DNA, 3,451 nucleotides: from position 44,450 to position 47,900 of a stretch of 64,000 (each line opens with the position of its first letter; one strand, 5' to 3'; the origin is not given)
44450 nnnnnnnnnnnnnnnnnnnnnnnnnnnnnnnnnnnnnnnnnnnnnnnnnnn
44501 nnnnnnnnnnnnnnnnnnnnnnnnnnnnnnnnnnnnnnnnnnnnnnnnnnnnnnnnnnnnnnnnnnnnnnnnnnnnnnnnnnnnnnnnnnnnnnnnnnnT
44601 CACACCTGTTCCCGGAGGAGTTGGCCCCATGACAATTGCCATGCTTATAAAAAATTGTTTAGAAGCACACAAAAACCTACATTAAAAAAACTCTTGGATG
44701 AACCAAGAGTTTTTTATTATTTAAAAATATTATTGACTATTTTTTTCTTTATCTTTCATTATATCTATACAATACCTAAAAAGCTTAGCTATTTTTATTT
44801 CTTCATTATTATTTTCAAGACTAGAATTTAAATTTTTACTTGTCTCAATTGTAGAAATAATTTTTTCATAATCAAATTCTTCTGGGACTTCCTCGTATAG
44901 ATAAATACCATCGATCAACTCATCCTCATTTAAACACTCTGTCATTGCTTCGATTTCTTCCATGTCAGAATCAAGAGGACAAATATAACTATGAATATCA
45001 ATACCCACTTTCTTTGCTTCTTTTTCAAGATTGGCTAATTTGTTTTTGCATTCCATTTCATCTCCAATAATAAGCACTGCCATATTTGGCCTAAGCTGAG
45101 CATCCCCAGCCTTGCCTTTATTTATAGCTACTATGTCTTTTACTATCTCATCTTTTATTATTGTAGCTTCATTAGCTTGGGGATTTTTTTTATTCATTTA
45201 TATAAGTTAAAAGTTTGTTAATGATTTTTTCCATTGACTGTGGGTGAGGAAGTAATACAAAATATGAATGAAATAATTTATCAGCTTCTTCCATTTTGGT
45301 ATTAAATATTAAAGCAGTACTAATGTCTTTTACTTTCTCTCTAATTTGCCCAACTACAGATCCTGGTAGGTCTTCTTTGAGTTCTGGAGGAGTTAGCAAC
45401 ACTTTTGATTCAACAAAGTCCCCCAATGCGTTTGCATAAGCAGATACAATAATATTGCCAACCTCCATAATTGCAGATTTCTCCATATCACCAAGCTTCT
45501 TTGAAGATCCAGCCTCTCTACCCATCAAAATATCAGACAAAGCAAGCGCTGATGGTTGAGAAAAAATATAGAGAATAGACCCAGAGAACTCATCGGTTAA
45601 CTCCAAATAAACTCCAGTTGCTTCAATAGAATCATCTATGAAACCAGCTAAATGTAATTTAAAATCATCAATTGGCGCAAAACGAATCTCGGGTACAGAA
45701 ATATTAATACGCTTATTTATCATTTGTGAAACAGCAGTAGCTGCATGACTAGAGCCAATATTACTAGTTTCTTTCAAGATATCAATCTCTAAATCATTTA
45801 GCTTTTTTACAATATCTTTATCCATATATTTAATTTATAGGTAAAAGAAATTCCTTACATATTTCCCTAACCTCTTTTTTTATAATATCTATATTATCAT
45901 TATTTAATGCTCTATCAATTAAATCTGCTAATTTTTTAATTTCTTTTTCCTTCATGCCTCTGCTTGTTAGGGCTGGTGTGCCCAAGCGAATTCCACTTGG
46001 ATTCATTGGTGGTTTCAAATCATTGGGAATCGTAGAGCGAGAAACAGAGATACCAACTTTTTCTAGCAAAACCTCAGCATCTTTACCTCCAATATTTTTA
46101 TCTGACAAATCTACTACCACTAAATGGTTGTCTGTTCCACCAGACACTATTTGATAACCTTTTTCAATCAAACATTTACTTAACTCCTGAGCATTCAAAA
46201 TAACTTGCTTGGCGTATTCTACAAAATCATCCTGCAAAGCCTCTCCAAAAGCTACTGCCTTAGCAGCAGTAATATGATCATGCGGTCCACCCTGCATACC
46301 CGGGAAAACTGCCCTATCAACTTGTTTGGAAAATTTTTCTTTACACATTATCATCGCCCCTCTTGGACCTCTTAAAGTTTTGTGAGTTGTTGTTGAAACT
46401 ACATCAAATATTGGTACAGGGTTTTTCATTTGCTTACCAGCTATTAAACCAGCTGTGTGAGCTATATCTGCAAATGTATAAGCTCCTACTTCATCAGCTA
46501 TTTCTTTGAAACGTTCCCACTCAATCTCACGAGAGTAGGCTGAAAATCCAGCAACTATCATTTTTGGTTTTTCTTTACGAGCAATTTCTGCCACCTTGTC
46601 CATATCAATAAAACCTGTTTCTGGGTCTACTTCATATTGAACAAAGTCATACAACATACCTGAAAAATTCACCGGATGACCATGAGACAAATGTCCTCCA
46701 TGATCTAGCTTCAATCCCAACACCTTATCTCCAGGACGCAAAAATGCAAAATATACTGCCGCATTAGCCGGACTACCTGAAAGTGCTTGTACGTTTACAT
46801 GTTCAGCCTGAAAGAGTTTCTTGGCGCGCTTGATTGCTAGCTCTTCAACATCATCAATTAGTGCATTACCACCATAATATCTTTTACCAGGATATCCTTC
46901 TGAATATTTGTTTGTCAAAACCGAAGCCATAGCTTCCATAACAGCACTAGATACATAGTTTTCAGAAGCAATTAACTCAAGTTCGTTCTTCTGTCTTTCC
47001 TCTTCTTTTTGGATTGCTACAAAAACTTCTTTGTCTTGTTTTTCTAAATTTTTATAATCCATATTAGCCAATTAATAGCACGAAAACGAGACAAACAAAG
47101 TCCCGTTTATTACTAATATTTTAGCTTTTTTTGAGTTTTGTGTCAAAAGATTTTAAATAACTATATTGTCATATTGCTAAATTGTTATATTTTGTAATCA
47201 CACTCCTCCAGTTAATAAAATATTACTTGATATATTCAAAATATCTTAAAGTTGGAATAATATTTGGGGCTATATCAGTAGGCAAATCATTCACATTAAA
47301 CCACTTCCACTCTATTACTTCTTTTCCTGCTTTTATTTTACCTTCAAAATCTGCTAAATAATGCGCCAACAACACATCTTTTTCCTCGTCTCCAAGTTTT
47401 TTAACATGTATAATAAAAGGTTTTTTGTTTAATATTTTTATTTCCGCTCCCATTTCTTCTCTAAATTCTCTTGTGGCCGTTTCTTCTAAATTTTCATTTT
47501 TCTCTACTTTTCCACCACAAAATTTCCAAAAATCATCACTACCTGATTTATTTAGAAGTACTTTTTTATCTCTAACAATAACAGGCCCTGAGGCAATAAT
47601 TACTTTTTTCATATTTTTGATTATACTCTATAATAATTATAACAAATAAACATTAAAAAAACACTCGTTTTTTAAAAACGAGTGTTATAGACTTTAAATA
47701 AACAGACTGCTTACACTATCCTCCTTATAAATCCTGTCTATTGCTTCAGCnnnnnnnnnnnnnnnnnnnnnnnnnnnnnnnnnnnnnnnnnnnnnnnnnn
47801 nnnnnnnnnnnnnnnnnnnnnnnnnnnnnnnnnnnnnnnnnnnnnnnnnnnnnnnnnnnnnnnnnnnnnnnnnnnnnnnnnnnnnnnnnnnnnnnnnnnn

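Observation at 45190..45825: A fully motif-intact CheC phosphatase embedded in the glyA one-carbon operon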

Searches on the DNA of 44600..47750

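Call 79: search_rna_families(source=window, start=44600, end=47750, threshold=evalue, max_evalue=1)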
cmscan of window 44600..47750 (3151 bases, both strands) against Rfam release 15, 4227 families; matches with E-value up to 1: 0.
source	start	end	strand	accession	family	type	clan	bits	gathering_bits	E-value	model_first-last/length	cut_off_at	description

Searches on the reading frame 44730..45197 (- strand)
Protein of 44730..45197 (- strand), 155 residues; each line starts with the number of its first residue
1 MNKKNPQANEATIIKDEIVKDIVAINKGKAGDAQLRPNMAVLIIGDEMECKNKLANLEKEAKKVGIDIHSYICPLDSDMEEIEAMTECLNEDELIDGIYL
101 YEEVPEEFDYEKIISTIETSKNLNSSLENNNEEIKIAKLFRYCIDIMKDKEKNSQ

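Call 3: search_protein_families(library=pfam, proteins=[window:44730-45197:-], max_evalue=0.01)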
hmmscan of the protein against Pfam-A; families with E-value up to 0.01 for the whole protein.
window:44730-45197:- (155 aa): 1 family
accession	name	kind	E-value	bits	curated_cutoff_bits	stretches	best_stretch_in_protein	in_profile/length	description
PF00763.28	THF_DHG_CYH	-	2.4e-12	47.6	32.8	1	14-122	10-113/115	Tetrahydrofolate dehydrogenase/cyclohydrolase, catalytic domain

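Call 4: search_protein_families(library=ncbifam, proteins=[window:44730-45197:-], max_evalue=0.01)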
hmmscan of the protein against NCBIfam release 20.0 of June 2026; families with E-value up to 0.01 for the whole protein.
window:44730-45197:- (155 aa): 30 families (the best 25 are shown)
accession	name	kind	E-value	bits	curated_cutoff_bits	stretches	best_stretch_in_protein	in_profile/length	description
NF010783.0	PRK14186.1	equivalog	2.7e-13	49.7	333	1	27-125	23-121/297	bifunctional methylenetetrahydrofolate dehydrogenase/methenyltetrahydrofolate cyclohydrolase FolD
NF008058.0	PRK10792.1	equivalog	1.1e-12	47.5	355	1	14-125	11-122/285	bifunctional methylenetetrahydrofolate dehydrogenase/methenyltetrahydrofolate cyclohydrolase FolD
NF010785.0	PRK14188.1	subfamily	3.3e-11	42.7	396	1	18-125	15-122/297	bifunctional methylenetetrahydrofolate dehydrogenase/methenyltetrahydrofolate cyclohydrolase FolD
NF010781.0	PRK14184.1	equivalog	3.6e-10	39.4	438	1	11-130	10-125/286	bifunctional 5,10-methylene-tetrahydrofolate dehydrogenase/ 5,10-methylene-tetrahydrofolate cyclohydrolase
NF010784.0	PRK14187.1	equivalog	2.5e-09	36.6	486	1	16-130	13-127/300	bifunctional methylenetetrahydrofolate dehydrogenase/methenyltetrahydrofolate cyclohydrolase FolD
NF010778.0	PRK14181.1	equivalog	3e-09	36.8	503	1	22-124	12-114/287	bifunctional methylenetetrahydrofolate dehydrogenase/methenyltetrahydrofolate cyclohydrolase FolD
NF010769.0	PRK14172.1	equivalog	3.5e-09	36.3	392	1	9-130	9-126/278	bifunctional 5,10-methylene-tetrahydrofolate dehydrogenase/ 5,10-methylene-tetrahydrofolate cyclohydrolase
NF010780.0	PRK14183.1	equivalog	1.3e-08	34.5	480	1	13-124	12-119/283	bifunctional 5,10-methylene-tetrahydrofolate dehydrogenase/ 5,10-methylene-tetrahydrofolate cyclohydrolase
NF010764.0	PRK14167.1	subfamily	2e-08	33.8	477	1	14-126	10-121/297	bifunctional 5,10-methylene-tetrahydrofolate dehydrogenase/ 5,10-methylene-tetrahydrofolate cyclohydrolase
NF010786.0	PRK14189.1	subfamily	2.5e-08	33.4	421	1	31-144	27-141/285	bifunctional methylenetetrahydrofolate dehydrogenase/methenyltetrahydrofolate cyclohydrolase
NF010787.0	PRK14191.1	equivalog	3.1e-08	33.1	423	1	14-124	13-119/285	bifunctional methylenetetrahydrofolate dehydrogenase/methenyltetrahydrofolate cyclohydrolase FolD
NF010767.0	PRK14170.1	equivalog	5.2e-08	32.3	559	1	32-132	27-127/284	bifunctional methylenetetrahydrofolate dehydrogenase/methenyltetrahydrofolate cyclohydrolase FolD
NF010790.0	PRK14194.1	equivalog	5.7e-08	32.3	508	1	32-125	29-122/301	bifunctional methylenetetrahydrofolate dehydrogenase/methenyltetrahydrofolate cyclohydrolase FolD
NF010766.0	PRK14169.1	equivalog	1.3e-07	31.3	450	1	30-124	25-119/283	bifunctional methylenetetrahydrofolate dehydrogenase/methenyltetrahydrofolate cyclohydrolase FolD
NF010775.0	PRK14178.1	equivalog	1.3e-07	31.1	465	1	27-124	17-114/279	bifunctional methylenetetrahydrofolate dehydrogenase/methenyltetrahydrofolate cyclohydrolase FolD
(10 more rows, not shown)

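Call 67: find_homologous_proteins(query=window:44730-45197:-, max_evalue=0.00001)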
Query window:44730-45197:- (155 aa): 5 proteins with E <= 0.00001 among 48 candidates.
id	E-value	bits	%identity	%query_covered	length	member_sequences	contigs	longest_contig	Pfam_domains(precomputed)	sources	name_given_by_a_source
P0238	4.0e-92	324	100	100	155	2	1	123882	PF00763.29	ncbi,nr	ncbi:hypothetical protein C0583_06745 [Candidatus Parcubacteria bacterium]|nr:MAG: hypothetical prot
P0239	4.3e-40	155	54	88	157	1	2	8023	PF00763.29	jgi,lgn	jgi:methylenetetrahydrofolate dehydrogenase (NADP+)/methenyltetrahydrofolate cyclohydrolase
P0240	4.2e-39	152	51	96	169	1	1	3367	PF00763.29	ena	-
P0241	1.1e-38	150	54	99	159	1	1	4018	PF00763.29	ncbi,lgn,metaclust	metaclust:status=active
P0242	2.2e-35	140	52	94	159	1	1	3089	PF00763.29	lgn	-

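Call 75: predict_structure(alignment_id=A4)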
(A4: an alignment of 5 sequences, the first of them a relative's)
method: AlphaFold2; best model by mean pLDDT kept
length: 155 residues; sequences in the alignment: 5
mean_pLDDT: 58.0   pTM: 0.51
mean pLDDT of the five models: 58.0, 53.8, 49.9, 47.5, 44.6
residues with pLDDT >= 90: 0; 70-90: 34; 50-70: 75; < 50: 46
segments of 3 or more residues with pLDDT < 50: 1-5, 25-33, 103-130, 152-155
pLDDT, mean of each block of 10 residues (from residue 1): 49 62 47 59 71 74 75 72 68 64 44 36 36 57 62 46
secondary structure, 60 per line:
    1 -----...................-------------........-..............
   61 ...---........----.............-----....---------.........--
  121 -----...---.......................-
elements in order: H6-21 E22-24 E38-45 H47-63 E67-74 H79-91 E97-100 H110-118 H132-154

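Call 77: fold_search(model_id=the predicted structure, library=pdb)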
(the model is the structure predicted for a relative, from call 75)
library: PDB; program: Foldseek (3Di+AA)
matches with E <= 10: 1496; with E <= 0.001: 45
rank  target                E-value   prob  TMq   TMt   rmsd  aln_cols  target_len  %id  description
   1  5tc4                  5.1e-05  1.00  0.37  0.22   9.1       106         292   24  Crystal structure of human mitochondrial methylenetetrahydrofolate dehydrogenase-cyclohydrolase (MTHFD2) in complex with (released 2016-12-14)
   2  6jib_A                6.6e-05  1.00  0.37  0.22   9.0       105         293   24  Human MTHFD2 in complex with DS44960156 (released 2019-06-05)
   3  5o2a_A                7.1e-05  1.00  0.36  0.22  11.6       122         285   22  FolD Q98H (released 2018-02-28)
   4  5o28_B                9.2e-05  1.00  0.36  0.22  11.6       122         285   22  E. coli FolD apo (released 2018-02-28)
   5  5o2a_B                1.1e-04  1.00  0.37  0.22   9.6       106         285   23  FolD Q98H (released 2018-02-28)
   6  7qei                  1.1e-04  1.00  0.37  0.22   8.9       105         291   25  Structure of human MTHFD2L in complex with TH7299 (released 2022-10-12)
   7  6jid_B                1.1e-04  1.00  0.37  0.22   9.0       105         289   24  Human MTHFD2 in complex with Compound 1 (released 2019-06-05)
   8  9ita_A                1.2e-04  1.00  0.37  0.22   9.0       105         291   24  Human MTHFD2 in complex with compound 16d (released 2025-01-01)
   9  5o28_A                1.2e-04  1.00  0.36  0.22   9.5       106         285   23  E. coli FolD apo (released 2018-02-28)
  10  7ehm_B                1.4e-04  1.00  0.37  0.22   9.1       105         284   24  Human MTHFD2 in complex with compound 21 and 15 (released 2021-08-11)
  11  5o22_C                1.5e-04  1.00  0.36  0.22   9.6       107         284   22  E. coli FolD in complex with carolacton (released 2018-02-28)
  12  5nhs_B                1.5e-04  1.00  0.36  0.22  10.7       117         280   25  The crystal structure of Xanthomonas albilineans N5, N10-methylenetetrahydrofolate dehydrogenase-cyclohydrolase (FolD) (released 2018-05-16)
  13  9is9_A                1.6e-04  1.00  0.37  0.22   9.1       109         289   23  human MTHFD2 in complex with LY374571 (released 2025-01-01)
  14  7ehm_A                1.6e-04  1.00  0.37  0.22  10.1       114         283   23  Human MTHFD2 in complex with compound 21 and 15 (released 2021-08-11)
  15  3l07_B                1.7e-04  1.00  0.37  0.22   9.3       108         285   20  Methylenetetrahydrofolate dehydrogenase/methenyltetrahydrofolate cyclohydrolase, putative bifunctional protein folD fr (released 2009-12-22)
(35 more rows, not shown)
